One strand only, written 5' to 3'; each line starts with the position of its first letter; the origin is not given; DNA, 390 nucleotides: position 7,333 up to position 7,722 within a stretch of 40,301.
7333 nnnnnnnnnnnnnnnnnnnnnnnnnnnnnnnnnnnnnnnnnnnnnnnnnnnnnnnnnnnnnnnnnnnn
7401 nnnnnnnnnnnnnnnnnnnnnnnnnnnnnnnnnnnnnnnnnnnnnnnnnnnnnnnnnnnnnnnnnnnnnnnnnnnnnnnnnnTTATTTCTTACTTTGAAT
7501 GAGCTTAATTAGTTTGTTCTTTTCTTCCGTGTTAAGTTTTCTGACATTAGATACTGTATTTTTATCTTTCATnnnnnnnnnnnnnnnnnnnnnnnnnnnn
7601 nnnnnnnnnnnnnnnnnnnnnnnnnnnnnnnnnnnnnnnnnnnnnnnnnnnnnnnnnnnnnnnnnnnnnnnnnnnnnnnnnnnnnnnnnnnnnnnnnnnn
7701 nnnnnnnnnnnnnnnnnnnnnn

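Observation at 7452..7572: Strongly translated 29-aa ORF plus terminator directly downstream of the SIR2-like gene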

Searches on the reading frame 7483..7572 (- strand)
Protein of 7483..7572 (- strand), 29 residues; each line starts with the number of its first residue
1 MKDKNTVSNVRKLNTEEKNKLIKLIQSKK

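Call 8: search_protein_families(library=pfam, proteins=[window:7483-7572:-], max_evalue=0.1)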
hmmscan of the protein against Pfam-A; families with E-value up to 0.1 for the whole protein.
window:7483-7572:- (29 aa): 2 families
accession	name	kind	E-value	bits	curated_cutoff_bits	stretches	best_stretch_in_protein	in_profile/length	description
PF01468.23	GA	-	0.0058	17.2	24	1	4-28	12-36/55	GA module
PF18938.6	aRib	-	0.024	14.9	27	1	3-27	8-32/71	Atypical Rib domain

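Call 9: search_protein_families(library=padloc, proteins=[window:7483-7572:-], max_evalue=0.1)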
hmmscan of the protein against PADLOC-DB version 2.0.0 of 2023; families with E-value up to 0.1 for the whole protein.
window:7483-7572:- (29 aa): 0 families

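Call 42: search_protein_families(library=ncbifam, proteins=[window:7483-7572:-], max_evalue=0.1)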
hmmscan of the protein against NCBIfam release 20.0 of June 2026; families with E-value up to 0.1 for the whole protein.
window:7483-7572:- (29 aa): 0 families

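Call 43: search_protein_families(library=phrogs, proteins=[window:7483-7572:-], max_evalue=0.1)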
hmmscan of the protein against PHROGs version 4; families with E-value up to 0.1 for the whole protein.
window:7483-7572:- (29 aa): 1 family
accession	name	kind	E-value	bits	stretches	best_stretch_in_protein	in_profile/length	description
phrog_15974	-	unknown function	0.07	14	1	4-26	3-25/62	-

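Call 47: list_cluster_members(proteins=[window:7486-7572:-, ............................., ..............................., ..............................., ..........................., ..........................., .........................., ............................, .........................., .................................])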
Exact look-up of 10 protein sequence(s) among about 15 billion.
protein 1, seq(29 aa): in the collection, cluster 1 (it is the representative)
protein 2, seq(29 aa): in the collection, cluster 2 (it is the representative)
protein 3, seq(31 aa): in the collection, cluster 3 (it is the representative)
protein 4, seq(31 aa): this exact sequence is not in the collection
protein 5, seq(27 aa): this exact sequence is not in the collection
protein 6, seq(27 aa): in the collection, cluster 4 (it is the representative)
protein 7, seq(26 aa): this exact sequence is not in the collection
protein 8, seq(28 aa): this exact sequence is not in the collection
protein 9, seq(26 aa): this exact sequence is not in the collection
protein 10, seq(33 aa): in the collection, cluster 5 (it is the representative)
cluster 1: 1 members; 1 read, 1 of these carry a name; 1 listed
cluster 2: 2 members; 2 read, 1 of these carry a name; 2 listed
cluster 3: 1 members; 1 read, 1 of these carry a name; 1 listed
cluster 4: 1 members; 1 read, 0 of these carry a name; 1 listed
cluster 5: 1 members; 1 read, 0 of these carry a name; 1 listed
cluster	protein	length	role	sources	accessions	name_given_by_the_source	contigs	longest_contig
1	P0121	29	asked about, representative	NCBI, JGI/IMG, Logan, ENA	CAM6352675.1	hypothetical protein ESCOCP271B_03900 [Escherichia coli] | hypothetical protein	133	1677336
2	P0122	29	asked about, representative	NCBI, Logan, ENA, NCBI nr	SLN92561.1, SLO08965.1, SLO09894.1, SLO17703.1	Uncharacterised protein [Klebsiella pneumoniae]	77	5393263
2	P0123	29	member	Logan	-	-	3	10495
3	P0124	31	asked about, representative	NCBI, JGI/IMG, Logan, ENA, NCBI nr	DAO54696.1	hypothetical protein | MAG TPA: hypothetical protein [Caudoviricetes sp.]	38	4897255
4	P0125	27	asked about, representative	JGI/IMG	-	-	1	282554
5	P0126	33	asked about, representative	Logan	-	-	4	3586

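Call 48: search_dna_similar(query=window:7486-7572:-, collection=phages, mode=protein, max_evalue=10, max_rows=20)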
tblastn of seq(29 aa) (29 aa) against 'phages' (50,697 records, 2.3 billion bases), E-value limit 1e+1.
No match.

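Call 76: search_protein_families(library=pfam, alignment_id=A3, max_evalue=0.1)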
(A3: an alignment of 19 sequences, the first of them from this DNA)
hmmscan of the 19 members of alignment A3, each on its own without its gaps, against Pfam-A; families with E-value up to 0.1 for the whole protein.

A. member 1, seq(29 aa): 2 families
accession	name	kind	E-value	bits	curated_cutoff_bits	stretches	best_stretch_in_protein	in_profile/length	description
PF01468.23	GA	-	0.0058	17.2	24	1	4-28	12-36/55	GA module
PF18938.6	aRib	-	0.024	14.9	27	1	3-27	8-32/71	Atypical Rib domain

B. families by the number of members that match (of 19 scanned): 7 families
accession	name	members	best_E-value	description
PF01468.23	GA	1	0.0058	GA module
PF00356.27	LacI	1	0.019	Bacterial regulatory proteins, lacI family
PF09047.15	MEF2_binding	1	0.02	MEF2 binding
PF18938.6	aRib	1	0.024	Atypical Rib domain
PF08365.16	IGF2_C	1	0.057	Insulin-like growth factor II E-peptide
PF13309.12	HTH_22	1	0.058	HTH domain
PF10346.14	Con-6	1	0.061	Conidiation protein 6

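Call 77: search_solved_structures(query=A3, max_evalue=1)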
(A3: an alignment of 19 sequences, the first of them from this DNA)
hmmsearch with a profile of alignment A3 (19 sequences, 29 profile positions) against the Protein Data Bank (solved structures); distinct sequences matched with E-value up to 1: 4.
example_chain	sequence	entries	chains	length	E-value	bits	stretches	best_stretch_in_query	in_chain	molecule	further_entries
3mlg_A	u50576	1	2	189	0.013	19.1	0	4-24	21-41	2X chimera of Helicobacter pylori protein HP0242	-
21gi_A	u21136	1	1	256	0.028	18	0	4-24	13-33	A designed protein Three-twist Knot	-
1n6j_G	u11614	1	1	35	0.29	14.8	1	7-21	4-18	Calcineurin-binding protein Cabin 1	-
6d2k_A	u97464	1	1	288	0.63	13.7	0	4-23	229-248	FERM, ARHGEF and pleckstrin domain-containing protein 2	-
